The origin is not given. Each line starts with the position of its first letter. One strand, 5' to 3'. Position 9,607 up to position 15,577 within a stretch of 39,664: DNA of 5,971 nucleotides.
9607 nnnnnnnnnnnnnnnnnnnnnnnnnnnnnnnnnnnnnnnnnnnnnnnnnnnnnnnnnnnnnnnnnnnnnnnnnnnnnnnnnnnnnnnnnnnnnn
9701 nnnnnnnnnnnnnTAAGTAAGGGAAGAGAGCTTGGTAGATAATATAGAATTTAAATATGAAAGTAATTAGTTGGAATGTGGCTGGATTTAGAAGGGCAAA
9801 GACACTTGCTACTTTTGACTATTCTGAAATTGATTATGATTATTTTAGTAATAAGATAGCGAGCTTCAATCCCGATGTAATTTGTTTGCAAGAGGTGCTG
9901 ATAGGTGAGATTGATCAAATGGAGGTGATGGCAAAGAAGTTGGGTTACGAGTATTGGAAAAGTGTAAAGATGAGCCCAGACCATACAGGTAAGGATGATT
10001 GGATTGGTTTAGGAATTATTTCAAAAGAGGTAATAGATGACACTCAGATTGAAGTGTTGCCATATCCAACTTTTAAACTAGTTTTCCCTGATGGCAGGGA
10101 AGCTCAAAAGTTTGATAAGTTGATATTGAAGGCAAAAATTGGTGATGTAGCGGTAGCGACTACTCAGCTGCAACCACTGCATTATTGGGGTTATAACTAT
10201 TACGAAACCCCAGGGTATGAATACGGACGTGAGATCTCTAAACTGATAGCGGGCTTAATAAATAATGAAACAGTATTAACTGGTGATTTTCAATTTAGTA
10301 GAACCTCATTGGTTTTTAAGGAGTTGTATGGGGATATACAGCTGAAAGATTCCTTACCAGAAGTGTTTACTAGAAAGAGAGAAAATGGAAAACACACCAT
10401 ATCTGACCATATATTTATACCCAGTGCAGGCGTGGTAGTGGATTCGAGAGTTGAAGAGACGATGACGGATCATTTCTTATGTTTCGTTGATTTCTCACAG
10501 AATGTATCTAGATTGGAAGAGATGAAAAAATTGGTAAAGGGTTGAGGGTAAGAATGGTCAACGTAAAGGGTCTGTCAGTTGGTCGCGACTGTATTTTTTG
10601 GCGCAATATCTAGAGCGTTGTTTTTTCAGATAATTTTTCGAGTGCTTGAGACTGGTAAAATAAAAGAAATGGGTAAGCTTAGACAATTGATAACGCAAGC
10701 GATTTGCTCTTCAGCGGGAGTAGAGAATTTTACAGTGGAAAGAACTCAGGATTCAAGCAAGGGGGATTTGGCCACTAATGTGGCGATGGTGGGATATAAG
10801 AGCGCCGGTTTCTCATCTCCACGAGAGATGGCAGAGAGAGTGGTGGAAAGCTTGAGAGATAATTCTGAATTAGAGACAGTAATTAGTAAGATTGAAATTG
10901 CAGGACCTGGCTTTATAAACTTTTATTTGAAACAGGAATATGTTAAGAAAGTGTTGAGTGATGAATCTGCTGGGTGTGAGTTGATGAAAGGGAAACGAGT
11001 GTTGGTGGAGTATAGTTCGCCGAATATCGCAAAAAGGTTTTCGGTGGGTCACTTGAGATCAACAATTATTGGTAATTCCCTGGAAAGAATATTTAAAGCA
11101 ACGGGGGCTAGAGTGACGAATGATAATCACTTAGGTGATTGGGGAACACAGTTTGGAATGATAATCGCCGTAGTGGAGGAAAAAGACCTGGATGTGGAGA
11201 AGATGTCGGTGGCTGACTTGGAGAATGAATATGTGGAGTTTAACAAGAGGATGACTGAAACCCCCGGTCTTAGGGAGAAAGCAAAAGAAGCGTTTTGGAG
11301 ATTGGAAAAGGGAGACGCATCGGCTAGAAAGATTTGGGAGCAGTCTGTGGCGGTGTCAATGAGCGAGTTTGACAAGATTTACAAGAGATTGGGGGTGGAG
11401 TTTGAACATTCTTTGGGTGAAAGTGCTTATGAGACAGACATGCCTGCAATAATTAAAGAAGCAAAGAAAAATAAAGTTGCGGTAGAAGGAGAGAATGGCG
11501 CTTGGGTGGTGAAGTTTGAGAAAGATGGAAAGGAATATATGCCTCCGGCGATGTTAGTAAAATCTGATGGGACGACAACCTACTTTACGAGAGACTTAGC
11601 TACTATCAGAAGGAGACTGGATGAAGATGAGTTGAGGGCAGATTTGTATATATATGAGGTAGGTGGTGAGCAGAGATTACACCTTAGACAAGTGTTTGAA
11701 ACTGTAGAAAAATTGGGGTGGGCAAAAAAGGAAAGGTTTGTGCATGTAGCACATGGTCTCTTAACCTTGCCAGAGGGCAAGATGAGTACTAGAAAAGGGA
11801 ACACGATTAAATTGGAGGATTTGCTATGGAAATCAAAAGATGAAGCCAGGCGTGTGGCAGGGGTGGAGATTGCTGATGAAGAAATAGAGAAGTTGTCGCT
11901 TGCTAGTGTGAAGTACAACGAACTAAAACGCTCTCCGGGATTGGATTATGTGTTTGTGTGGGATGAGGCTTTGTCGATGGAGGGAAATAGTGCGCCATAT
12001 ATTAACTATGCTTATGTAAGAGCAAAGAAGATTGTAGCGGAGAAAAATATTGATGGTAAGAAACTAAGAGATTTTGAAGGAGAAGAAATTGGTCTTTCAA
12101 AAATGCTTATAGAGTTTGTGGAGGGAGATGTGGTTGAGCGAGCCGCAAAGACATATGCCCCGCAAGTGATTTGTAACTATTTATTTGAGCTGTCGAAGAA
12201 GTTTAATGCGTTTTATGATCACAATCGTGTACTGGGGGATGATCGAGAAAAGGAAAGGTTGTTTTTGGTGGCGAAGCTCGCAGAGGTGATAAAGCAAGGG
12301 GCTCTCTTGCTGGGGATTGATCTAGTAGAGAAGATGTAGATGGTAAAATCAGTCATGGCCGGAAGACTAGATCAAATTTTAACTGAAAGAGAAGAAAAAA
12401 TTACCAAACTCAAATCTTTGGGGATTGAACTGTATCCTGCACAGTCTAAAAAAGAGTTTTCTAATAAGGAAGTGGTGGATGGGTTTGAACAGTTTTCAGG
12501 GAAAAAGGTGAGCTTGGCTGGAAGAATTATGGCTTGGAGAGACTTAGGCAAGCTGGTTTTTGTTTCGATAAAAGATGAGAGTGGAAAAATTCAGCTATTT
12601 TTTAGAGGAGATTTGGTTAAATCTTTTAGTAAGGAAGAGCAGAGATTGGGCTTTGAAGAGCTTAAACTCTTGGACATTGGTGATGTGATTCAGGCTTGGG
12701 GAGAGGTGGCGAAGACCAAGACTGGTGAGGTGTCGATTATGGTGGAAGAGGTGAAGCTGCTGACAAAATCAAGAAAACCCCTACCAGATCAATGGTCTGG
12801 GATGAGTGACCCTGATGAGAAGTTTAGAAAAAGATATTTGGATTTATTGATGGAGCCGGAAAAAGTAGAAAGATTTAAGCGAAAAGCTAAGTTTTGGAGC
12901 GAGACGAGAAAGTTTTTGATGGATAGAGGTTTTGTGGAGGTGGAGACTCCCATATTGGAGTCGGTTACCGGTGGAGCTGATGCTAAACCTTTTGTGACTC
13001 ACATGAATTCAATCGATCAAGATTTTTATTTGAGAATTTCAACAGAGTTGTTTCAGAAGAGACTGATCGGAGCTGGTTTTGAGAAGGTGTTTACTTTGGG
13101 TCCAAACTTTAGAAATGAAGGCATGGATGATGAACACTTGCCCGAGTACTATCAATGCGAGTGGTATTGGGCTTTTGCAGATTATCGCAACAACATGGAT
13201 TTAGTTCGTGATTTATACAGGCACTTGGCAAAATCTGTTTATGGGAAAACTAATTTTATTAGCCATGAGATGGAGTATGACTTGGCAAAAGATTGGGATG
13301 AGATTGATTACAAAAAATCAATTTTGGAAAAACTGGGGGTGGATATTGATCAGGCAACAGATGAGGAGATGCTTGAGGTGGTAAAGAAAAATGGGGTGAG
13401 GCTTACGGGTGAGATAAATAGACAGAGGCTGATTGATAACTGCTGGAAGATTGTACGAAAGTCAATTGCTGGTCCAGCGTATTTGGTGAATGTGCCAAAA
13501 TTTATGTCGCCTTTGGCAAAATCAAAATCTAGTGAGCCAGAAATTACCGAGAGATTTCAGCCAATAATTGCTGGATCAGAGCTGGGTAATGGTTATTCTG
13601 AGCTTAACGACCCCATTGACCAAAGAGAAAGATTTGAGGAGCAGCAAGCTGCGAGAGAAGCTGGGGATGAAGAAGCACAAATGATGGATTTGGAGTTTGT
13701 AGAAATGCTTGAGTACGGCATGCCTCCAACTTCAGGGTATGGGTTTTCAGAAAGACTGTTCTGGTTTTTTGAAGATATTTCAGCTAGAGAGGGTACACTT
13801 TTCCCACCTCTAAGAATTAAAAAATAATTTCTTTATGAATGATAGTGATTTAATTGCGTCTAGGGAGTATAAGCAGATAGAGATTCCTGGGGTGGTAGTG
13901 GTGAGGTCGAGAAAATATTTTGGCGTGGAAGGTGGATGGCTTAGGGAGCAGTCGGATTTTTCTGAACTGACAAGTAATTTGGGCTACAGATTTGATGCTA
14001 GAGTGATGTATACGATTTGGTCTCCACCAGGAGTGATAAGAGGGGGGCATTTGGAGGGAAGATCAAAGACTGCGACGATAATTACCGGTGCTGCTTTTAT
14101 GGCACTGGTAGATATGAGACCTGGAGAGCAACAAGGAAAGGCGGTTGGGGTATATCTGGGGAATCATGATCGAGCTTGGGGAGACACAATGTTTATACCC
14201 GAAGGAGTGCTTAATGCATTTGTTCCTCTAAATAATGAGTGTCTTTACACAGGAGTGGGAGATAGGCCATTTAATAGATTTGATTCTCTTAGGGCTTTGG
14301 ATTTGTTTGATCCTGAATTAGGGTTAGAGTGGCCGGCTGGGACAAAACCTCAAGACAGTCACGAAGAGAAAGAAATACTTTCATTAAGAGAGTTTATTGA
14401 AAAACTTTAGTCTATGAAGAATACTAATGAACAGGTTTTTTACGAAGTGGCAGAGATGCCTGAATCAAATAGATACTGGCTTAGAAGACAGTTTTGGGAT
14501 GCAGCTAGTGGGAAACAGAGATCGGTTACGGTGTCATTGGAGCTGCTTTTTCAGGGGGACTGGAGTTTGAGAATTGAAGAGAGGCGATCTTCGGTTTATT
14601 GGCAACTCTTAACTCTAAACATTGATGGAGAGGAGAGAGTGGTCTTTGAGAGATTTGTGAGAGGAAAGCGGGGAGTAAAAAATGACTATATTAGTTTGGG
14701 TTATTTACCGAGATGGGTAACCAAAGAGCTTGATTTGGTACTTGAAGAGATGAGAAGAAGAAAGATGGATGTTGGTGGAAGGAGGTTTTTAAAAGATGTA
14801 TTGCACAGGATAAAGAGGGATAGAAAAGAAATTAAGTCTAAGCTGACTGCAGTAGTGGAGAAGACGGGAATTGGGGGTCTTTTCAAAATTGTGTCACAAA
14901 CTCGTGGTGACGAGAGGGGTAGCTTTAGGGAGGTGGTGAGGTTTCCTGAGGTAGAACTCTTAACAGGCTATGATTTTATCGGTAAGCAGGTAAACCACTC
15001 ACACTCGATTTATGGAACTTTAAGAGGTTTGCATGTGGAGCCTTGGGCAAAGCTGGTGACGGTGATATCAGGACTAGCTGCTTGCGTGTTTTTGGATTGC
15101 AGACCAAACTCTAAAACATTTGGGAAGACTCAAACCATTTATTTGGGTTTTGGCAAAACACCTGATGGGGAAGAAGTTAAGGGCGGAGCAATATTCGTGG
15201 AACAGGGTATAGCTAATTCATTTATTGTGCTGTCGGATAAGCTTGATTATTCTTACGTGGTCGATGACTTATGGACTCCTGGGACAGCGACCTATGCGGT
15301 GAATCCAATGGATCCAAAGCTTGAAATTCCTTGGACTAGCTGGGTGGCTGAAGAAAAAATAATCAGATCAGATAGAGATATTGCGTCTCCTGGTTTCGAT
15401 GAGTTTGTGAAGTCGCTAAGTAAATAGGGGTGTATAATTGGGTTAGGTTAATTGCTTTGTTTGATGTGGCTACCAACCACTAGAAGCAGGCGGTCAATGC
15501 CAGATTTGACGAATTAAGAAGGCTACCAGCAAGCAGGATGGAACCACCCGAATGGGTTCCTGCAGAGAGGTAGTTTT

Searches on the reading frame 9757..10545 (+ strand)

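Call 45: search_protein_families(library=pfam, proteins=[window:9757-10545:+], max_evalue=0.0001)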
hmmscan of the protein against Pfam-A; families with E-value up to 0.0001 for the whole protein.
window:9757-10545:+ (262 aa): 1 family
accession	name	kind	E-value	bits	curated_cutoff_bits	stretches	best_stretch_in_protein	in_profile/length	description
PF03372.29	Exo_endo_phos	-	3.8e-09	37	24.5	1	4-225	1-205/225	Endonuclease/Exonuclease/phosphatase family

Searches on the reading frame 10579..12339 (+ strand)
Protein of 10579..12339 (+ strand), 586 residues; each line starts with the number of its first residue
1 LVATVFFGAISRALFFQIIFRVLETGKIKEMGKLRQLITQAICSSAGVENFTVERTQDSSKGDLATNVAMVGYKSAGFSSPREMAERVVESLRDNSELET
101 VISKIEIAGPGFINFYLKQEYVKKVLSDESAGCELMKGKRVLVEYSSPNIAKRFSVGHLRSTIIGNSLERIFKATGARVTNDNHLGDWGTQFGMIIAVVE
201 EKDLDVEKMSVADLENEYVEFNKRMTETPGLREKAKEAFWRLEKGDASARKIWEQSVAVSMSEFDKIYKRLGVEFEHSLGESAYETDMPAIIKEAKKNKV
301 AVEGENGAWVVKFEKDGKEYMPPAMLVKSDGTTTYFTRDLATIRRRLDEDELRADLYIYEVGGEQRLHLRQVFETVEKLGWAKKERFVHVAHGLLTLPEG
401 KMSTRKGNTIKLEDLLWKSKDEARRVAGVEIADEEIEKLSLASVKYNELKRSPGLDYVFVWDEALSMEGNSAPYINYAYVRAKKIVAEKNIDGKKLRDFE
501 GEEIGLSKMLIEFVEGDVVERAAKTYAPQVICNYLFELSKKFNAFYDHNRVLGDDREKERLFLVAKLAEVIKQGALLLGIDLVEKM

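Call 98: search_protein_families(library=pfam, proteins=[window:10579-12339:+], max_evalue=0.0001)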
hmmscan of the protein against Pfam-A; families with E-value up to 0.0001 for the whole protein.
window:10579-12339:+ (586 aa): 3 families
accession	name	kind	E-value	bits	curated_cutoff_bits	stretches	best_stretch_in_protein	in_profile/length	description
PF00750.26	tRNA-synt_1d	-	2.2e-77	260.8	23.3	1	122-461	2-349/349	tRNA synthetases class I (R), catalytic domain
PF05746.21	DALR_1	-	2.6e-24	86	22.3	1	475-586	1-117/117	DALR anticodon binding domain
PF03485.21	Arg_tRNA_synt_N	-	5.5e-17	62.6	21.5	1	34-117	3-85/85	Arginyl tRNA synthetase N terminal domain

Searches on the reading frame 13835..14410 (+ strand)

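Call 98: search_protein_families(library=pfam, proteins=[window:13835-14410:+], max_evalue=0.0001)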
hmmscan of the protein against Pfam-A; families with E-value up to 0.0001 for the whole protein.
window:13835-14410:+ (191 aa): 1 family
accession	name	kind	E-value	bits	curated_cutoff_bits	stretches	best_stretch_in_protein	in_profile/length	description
PF00908.23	dTDP_sugar_isom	-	3e-13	50.3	27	1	15-179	2-161/168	dTDP-4-dehydrorhamnose 3,5-epimerase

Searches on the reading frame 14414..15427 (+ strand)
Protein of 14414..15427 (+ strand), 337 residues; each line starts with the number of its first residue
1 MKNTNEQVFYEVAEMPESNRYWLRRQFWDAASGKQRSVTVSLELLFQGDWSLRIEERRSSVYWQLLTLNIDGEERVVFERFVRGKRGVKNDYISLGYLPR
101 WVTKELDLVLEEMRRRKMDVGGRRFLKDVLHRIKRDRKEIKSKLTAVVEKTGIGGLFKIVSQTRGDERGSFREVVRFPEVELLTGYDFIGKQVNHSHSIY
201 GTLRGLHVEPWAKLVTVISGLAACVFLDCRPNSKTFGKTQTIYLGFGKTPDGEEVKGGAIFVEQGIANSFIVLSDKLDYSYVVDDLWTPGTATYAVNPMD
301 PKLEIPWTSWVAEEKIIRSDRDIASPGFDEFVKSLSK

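Call 44: search_protein_families(library=pfam, proteins=[window:14414-15427:+], max_evalue=0.0001)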
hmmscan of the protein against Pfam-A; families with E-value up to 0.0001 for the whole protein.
window:14414-15427:+ (337 aa): 1 family
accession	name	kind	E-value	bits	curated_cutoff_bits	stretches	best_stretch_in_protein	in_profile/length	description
PF00908.23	dTDP_sugar_isom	-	2e-29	102.9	27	1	151-329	2-167/168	dTDP-4-dehydrorhamnose 3,5-epimerase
